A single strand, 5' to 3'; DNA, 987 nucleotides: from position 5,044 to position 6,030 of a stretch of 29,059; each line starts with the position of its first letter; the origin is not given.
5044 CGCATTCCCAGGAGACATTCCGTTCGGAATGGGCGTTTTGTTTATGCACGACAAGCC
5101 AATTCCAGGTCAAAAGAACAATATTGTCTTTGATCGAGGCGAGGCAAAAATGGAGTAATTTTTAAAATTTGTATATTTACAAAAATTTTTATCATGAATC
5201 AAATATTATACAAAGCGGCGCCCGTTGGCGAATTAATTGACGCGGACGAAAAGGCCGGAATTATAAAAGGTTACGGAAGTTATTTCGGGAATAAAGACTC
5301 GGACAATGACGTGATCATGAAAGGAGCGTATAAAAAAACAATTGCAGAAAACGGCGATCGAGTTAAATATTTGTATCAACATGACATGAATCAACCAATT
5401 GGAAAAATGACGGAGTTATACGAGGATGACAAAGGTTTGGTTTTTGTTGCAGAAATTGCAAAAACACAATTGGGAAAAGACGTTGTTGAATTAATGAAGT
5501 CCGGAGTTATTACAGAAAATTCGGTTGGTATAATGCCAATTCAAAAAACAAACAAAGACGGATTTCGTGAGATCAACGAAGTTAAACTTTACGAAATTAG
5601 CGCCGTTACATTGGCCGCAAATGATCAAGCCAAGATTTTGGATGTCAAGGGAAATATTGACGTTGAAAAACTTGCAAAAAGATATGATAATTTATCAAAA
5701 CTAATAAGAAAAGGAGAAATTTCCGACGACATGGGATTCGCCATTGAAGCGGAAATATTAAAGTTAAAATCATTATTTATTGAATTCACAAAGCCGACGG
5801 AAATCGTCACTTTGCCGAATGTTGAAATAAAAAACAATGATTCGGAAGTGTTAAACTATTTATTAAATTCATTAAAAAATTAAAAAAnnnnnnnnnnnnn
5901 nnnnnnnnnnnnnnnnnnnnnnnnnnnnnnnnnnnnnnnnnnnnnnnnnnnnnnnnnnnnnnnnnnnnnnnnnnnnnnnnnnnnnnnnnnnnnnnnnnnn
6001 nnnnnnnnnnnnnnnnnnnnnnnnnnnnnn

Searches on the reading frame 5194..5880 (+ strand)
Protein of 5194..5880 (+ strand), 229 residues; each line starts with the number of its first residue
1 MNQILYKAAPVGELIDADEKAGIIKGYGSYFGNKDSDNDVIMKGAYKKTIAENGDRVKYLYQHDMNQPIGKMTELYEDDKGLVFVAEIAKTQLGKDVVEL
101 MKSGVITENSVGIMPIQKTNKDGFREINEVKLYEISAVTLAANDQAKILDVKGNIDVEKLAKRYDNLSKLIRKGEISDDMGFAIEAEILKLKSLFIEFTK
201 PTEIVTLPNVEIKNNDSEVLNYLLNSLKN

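Call 18: search_protein_families(library=phrogs, proteins=[window:5194-5880:+])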
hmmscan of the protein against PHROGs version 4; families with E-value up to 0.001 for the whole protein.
window:5194-5880:+ (229 aa): 10 families
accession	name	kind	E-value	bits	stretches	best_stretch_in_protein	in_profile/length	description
phrog_80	-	head and packaging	2.8e-51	176.5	1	7-229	220-430/607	head maturation protease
phrog_3244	-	head and packaging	5.1e-27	96.4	1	16-163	27-192/326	head maturation protease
phrog_9644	-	head and packaging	1.5e-19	71.5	1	13-180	154-335/341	head maturation protease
phrog_617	-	head and packaging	7.6e-16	59.1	1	18-162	22-172/626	major head protein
phrog_2263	-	head and packaging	6.8e-14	52.6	1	24-149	41-174/551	major head protein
phrog_3270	-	head and packaging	4.6e-13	49.6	1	24-154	7-132/603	head maturation protease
phrog_36211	-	head and packaging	3.4e-11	43.8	1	38-149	42-162/378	head maturation protease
phrog_13042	-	head and packaging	1.5e-09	38.4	1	40-165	51-187/386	major head protein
phrog_37668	-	head and packaging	1.6e-06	28.5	1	39-149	45-164/313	head maturation protease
phrog_11321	-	unknown function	0.00014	22.5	1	60-178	36-168/327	-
